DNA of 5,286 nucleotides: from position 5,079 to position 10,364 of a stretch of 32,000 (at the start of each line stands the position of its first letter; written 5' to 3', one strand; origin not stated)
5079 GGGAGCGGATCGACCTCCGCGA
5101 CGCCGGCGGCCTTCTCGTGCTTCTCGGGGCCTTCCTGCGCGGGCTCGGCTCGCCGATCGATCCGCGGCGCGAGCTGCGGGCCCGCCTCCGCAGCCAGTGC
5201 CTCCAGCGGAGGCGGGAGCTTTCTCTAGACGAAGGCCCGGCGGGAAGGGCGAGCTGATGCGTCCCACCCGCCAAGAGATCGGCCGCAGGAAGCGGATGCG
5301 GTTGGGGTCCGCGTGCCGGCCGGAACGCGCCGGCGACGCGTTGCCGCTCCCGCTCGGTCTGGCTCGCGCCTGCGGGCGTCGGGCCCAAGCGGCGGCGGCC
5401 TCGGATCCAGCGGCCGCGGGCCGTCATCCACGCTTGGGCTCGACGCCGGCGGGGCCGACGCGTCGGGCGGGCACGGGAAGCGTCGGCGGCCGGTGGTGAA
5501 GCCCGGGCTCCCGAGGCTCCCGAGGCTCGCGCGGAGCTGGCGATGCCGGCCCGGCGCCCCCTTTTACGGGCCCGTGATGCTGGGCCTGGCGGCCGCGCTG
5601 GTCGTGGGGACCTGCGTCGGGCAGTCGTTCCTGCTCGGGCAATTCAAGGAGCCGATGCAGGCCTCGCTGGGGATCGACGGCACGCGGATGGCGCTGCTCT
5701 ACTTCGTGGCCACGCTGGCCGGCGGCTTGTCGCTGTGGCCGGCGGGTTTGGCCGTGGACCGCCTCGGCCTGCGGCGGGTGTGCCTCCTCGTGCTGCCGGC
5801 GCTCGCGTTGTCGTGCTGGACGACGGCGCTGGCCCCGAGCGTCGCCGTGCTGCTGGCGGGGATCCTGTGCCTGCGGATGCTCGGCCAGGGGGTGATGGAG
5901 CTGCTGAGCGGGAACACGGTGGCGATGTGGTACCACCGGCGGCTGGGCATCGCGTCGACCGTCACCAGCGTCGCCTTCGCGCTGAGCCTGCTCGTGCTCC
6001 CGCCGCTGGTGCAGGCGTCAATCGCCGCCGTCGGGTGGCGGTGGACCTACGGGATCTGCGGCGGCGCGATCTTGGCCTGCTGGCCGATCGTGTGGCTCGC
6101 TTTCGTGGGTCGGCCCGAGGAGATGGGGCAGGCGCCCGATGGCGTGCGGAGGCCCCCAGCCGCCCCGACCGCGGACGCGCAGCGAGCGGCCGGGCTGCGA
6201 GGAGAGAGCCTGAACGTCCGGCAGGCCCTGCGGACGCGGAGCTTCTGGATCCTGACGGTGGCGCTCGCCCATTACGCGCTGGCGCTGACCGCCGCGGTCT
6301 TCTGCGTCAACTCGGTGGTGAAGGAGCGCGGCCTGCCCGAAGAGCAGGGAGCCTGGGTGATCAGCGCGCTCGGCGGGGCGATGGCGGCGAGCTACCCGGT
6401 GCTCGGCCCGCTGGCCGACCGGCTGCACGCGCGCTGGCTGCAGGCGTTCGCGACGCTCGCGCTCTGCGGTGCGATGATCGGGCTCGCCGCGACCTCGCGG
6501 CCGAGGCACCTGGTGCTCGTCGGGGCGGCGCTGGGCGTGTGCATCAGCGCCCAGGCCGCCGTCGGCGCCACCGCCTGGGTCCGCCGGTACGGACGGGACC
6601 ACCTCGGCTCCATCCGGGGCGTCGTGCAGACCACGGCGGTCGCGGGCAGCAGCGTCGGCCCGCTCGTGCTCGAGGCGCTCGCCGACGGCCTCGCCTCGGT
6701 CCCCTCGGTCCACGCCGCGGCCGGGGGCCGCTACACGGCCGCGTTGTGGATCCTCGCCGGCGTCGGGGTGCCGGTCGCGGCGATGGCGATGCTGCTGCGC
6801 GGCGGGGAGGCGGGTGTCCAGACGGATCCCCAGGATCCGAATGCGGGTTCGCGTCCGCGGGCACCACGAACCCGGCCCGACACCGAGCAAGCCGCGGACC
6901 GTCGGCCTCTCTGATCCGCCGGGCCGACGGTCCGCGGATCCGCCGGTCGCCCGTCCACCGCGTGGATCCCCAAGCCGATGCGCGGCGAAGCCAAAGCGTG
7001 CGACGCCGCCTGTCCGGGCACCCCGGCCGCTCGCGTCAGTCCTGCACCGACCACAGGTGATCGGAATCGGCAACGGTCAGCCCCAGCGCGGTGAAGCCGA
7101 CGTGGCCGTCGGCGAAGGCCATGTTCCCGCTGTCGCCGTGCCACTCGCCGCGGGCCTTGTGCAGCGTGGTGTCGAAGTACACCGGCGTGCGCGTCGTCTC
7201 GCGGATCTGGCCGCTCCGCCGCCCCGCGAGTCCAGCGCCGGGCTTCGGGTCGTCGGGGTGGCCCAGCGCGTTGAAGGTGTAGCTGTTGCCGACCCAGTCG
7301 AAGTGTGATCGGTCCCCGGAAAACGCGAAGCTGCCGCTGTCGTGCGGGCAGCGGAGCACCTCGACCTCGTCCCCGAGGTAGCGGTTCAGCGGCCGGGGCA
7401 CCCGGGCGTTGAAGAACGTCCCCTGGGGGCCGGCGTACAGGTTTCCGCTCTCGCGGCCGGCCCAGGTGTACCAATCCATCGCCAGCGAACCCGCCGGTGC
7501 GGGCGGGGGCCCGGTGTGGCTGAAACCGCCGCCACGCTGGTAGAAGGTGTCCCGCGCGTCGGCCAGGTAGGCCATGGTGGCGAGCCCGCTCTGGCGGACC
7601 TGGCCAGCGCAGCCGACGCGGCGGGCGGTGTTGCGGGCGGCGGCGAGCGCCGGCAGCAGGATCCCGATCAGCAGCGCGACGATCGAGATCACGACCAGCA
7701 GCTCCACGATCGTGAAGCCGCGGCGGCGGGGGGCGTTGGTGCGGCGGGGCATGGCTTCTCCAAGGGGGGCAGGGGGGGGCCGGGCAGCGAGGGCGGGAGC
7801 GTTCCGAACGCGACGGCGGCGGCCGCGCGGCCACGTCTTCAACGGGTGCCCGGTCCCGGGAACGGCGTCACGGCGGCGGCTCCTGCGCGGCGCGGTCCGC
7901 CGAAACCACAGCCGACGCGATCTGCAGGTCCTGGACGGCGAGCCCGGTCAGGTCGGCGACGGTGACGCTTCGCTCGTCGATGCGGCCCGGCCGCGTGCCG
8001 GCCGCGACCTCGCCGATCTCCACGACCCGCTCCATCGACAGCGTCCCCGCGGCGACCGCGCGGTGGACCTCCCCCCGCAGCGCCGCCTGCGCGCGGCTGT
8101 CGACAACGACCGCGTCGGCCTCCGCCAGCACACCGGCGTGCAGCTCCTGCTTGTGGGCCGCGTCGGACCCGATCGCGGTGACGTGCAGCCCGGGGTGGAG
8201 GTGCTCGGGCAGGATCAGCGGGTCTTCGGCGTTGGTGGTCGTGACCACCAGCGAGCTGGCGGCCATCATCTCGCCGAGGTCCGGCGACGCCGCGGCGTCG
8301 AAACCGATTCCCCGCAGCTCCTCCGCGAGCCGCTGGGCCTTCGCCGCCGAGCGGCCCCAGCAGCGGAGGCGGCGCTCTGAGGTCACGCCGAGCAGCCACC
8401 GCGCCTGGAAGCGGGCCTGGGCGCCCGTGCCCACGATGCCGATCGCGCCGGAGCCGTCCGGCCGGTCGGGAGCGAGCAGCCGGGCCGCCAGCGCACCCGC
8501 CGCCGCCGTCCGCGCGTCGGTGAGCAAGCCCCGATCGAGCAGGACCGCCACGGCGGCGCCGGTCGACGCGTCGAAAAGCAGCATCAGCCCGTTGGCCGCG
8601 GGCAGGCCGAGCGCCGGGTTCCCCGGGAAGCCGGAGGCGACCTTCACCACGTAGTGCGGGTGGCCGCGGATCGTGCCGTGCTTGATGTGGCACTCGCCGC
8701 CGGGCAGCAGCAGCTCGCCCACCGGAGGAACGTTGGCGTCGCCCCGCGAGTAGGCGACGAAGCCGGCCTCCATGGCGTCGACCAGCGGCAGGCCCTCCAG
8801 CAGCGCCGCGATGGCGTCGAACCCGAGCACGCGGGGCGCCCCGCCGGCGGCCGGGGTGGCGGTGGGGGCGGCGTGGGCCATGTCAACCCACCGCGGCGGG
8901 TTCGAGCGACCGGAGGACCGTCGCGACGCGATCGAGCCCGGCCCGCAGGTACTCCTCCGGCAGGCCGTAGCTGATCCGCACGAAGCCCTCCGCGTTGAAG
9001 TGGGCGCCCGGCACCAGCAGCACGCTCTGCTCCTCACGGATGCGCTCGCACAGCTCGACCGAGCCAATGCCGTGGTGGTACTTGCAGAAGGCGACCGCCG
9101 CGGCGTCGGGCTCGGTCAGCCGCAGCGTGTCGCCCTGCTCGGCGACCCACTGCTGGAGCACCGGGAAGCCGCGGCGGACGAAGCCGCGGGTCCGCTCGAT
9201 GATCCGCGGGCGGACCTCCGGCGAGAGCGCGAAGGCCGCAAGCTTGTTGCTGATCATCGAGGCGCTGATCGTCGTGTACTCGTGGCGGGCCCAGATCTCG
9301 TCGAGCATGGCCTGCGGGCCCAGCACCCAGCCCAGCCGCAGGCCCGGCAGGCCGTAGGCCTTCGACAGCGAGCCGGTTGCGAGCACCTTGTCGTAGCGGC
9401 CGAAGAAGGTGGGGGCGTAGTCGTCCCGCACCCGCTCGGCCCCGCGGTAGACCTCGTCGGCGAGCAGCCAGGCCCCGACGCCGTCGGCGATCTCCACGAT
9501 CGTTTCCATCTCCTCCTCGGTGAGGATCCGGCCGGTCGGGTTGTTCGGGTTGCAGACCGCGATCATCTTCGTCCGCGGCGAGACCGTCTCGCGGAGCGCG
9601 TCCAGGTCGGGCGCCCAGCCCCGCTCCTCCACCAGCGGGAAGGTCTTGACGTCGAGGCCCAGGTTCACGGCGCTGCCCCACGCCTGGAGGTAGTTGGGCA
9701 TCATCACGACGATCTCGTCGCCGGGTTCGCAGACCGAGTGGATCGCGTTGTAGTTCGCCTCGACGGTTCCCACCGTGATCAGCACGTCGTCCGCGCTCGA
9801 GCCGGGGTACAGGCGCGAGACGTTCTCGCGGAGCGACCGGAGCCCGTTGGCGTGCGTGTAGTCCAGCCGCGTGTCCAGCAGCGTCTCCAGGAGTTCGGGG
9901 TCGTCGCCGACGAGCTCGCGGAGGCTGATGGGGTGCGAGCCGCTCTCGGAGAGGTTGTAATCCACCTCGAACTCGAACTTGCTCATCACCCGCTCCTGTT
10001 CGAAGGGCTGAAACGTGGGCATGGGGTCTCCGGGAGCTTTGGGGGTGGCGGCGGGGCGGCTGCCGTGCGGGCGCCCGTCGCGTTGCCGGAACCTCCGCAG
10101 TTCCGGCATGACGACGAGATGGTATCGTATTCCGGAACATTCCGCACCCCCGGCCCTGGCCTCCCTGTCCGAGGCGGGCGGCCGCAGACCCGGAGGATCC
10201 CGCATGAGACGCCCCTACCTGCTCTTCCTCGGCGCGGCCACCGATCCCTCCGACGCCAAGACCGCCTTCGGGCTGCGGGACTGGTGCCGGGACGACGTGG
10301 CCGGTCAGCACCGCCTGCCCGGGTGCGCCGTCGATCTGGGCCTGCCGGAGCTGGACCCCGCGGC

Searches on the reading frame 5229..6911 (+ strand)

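Call 62: search_protein_families(library=pfam, proteins=[window:5229-6911:+], max_evalue=0.00001)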
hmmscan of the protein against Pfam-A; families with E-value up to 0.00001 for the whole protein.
window:5229-6911:+ (561 aa): 1 family
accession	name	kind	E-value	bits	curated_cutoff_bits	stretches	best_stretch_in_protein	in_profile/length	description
PF07690.21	MFS_1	-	3.5e-31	108.8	33.4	2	128-361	8-226/347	Major Facilitator Superfamily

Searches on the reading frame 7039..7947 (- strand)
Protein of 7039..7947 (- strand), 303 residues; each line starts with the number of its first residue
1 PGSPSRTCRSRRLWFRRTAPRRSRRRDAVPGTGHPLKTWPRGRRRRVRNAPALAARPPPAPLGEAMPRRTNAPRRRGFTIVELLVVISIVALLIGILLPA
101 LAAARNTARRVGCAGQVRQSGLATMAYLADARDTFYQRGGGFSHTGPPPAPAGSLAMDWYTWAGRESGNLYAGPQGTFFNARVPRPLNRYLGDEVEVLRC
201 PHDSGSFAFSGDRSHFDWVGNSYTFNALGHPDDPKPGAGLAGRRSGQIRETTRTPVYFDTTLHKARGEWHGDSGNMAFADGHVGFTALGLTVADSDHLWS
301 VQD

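Call 62: search_protein_families(library=pfam, proteins=[window:7039-7947:-], max_evalue=0.00001)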
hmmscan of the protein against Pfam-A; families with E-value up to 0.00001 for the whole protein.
window:7039-7947:- (303 aa): 1 family
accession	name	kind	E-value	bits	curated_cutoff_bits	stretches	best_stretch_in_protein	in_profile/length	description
PF07963.17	N_methyl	-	3.4e-07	30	21.2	1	74-98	3-27/27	Prokaryotic N-terminal methylation motif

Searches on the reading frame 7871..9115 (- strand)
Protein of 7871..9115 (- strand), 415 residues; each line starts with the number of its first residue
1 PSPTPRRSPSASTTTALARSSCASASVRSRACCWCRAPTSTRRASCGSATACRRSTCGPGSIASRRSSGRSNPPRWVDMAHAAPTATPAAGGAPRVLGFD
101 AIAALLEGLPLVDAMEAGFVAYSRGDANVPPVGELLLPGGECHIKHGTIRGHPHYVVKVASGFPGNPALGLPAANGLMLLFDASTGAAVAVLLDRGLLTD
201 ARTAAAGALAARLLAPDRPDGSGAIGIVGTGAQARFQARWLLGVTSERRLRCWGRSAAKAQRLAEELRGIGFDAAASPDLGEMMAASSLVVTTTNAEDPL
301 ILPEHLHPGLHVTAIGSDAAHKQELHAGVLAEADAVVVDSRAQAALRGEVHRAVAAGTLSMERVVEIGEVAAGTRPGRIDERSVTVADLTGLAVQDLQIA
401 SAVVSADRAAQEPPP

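Call 62: search_protein_families(library=pfam, proteins=[window:7871-9115:-], max_evalue=0.00001)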
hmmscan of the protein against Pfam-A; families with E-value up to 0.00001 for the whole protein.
window:7871-9115:- (415 aa): 2 families
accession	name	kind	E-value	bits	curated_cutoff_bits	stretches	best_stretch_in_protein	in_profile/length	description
PF02423.21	OCD_Mu_crystall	-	4.4e-50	170.9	24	1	110-403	19-306/314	Ornithine cyclodeaminase/mu-crystallin family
PF01488.26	Shikimate_DH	-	3.1e-06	27.8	24.3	1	225-308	15-97/138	Shikimate / quinate 5-dehydrogenase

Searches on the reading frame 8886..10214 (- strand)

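Call 62: search_protein_families(library=pfam, proteins=[window:8886-10214:-], max_evalue=0.00001)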
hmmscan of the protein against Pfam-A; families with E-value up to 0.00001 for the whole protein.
window:8886-10214:- (443 aa): 2 families
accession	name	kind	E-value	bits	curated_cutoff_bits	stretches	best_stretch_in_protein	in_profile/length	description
PF00155.27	Aminotran_1_2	-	2.2e-45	155.8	19.7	1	114-429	33-360/361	Aminotransferase class I and II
PF00266.25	Aminotran_5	-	1.7e-10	40.9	21.5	1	124-255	44-177/371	Aminotransferase class-V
